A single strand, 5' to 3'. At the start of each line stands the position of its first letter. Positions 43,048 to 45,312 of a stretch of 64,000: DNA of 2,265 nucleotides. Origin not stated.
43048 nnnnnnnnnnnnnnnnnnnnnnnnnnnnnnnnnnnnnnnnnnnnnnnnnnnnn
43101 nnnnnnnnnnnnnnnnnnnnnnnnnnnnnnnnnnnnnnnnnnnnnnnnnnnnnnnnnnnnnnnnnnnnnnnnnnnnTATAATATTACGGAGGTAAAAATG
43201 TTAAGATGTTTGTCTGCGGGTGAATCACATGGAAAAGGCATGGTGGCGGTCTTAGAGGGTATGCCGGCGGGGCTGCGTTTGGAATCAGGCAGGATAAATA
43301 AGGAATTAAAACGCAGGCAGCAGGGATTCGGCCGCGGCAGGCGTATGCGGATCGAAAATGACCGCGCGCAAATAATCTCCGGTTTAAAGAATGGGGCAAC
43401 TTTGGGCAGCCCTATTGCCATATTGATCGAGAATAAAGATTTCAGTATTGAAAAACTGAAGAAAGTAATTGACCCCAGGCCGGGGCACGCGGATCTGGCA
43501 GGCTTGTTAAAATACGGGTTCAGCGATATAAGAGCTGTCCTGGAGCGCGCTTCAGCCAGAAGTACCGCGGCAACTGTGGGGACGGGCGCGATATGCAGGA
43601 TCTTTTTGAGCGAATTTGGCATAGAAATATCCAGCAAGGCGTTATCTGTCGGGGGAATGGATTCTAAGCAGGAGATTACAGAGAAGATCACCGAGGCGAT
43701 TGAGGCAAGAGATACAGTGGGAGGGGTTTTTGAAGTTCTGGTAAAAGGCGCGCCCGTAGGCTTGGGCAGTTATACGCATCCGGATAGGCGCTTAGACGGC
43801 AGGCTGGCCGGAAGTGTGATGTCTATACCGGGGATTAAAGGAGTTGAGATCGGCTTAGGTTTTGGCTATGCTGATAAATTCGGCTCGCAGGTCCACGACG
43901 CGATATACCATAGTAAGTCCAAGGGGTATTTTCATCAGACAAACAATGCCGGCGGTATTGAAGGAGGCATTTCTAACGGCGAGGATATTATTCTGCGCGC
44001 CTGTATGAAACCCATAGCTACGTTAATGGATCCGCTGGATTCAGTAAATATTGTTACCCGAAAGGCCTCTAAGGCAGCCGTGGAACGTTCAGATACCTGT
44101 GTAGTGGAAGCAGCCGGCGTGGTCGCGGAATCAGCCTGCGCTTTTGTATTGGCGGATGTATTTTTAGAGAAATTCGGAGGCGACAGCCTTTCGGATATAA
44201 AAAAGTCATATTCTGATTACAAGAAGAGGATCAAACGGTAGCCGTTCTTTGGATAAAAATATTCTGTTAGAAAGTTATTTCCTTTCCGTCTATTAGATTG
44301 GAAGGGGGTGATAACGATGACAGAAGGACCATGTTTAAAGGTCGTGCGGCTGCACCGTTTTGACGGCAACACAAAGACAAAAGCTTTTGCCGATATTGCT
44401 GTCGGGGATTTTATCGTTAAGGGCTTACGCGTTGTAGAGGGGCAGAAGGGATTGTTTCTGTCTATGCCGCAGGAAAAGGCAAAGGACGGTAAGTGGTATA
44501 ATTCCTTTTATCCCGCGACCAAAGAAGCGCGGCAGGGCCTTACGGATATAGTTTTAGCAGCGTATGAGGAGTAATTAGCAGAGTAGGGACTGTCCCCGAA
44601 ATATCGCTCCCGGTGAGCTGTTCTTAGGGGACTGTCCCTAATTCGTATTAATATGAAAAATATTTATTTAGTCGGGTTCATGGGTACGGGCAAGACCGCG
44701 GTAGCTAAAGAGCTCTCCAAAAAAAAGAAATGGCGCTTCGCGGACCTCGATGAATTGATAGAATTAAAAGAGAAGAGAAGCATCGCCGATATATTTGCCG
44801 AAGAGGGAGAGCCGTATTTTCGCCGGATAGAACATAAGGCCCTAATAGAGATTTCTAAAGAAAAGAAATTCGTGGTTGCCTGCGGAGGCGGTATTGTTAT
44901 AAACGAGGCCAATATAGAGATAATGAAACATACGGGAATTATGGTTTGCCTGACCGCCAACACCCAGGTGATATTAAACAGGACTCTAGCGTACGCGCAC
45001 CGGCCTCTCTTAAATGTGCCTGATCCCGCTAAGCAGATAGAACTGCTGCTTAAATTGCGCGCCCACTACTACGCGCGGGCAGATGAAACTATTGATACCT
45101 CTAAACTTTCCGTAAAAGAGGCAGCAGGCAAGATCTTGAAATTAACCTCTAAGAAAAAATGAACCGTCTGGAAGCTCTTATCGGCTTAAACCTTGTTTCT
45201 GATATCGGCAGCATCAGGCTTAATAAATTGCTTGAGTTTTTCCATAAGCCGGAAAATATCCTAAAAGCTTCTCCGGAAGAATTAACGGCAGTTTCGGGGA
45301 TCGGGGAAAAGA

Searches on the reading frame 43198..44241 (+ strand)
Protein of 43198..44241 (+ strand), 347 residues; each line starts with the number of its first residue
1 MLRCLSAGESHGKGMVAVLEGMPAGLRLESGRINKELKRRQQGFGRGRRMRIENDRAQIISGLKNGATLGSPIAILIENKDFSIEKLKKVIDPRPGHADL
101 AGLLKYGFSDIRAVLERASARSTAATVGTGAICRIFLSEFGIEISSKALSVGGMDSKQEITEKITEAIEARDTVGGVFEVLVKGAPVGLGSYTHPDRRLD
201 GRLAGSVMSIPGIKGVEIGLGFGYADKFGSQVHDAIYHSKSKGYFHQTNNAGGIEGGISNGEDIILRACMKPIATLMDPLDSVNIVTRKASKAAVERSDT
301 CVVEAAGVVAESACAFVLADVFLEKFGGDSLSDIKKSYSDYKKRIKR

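Call 95: search_protein_families(library=pfam, proteins=[window:43198-44241:+], max_evalue=0.001)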
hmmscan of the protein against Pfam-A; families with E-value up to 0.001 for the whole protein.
window:43198-44241:+ (347 aa): 1 family
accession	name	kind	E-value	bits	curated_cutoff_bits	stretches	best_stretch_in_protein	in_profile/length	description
PF01264.26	Chorismate_synt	-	1e-105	353.5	27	1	2-323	1-327/327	Chorismate synthase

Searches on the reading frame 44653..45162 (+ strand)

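Call 95: search_protein_families(library=pfam, proteins=[window:44653-45162:+], max_evalue=0.001)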
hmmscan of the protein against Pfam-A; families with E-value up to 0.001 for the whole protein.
window:44653-45162:+ (169 aa): 2 families
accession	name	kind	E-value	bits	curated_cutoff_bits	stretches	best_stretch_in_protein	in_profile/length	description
PF01202.28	SKI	-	9.3e-42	143.3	22.1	1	10-163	1-156/159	Shikimate kinase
PF13238.12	AAA_18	-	3.9e-05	24.6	29.4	1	4-112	1-109/128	AAA domain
